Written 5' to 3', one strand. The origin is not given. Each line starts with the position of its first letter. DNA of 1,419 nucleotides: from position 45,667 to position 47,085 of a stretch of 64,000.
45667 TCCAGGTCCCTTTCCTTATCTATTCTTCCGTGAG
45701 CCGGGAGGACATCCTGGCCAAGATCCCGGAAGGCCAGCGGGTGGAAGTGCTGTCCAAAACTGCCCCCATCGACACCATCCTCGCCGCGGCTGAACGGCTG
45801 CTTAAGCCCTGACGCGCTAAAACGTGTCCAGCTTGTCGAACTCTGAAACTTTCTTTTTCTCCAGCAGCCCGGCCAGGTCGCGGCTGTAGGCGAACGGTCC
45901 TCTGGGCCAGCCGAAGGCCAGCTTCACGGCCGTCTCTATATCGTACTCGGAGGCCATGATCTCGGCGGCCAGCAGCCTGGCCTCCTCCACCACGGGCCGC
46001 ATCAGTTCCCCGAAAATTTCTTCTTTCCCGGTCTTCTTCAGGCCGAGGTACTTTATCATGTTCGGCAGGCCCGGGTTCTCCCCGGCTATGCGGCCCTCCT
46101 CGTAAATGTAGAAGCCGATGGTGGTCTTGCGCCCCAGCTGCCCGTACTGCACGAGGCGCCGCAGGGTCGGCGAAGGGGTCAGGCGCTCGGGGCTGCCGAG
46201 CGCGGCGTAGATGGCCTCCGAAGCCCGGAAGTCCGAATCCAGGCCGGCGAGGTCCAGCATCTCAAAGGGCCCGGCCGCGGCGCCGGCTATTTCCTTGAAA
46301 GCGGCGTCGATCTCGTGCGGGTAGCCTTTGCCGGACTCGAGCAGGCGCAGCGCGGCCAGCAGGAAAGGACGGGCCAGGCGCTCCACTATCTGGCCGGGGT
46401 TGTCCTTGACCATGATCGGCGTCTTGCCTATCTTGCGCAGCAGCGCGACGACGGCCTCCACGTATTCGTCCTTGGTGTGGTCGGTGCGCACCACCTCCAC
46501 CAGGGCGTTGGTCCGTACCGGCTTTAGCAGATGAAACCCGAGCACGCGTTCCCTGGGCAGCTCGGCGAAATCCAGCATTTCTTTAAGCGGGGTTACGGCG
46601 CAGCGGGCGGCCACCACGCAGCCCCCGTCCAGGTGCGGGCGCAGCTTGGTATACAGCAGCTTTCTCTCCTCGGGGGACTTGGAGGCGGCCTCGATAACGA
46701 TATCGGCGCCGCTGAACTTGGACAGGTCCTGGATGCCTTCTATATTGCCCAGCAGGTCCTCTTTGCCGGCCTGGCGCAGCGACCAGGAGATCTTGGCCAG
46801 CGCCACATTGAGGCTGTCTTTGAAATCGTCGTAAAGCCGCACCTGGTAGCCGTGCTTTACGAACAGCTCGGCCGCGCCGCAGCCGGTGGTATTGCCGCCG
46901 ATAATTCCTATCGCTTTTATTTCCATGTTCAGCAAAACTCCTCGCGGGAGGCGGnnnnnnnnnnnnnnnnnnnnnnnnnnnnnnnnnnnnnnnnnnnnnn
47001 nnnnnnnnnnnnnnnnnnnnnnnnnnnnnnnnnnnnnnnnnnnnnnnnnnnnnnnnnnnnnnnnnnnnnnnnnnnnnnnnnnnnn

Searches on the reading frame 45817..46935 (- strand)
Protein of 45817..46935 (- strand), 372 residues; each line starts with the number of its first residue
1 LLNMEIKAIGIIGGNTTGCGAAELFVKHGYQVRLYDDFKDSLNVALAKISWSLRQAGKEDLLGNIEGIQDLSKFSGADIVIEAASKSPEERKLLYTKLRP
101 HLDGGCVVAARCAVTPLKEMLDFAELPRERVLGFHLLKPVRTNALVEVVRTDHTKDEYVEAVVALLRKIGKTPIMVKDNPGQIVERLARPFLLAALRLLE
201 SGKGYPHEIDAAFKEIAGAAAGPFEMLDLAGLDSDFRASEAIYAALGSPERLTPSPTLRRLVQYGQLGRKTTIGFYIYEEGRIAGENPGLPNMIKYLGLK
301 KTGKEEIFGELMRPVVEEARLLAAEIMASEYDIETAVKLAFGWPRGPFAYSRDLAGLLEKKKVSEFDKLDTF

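Call 84: search_protein_families(library=pfam, proteins=[window:45817-46935:-], max_evalue=0.00001)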
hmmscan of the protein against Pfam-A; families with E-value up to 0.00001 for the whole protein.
window:45817-46935:- (372 aa): 2 families
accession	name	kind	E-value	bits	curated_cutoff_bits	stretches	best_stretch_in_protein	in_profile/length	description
PF02737.24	3HCDH_N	-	4.4e-30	105.4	22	1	9-178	2-179/180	3-hydroxyacyl-CoA dehydrogenase, NAD binding domain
PF00725.27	3HCDH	-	9.9e-27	93.8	22.1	1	181-278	1-97/97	3-hydroxyacyl-CoA dehydrogenase, C-terminal domain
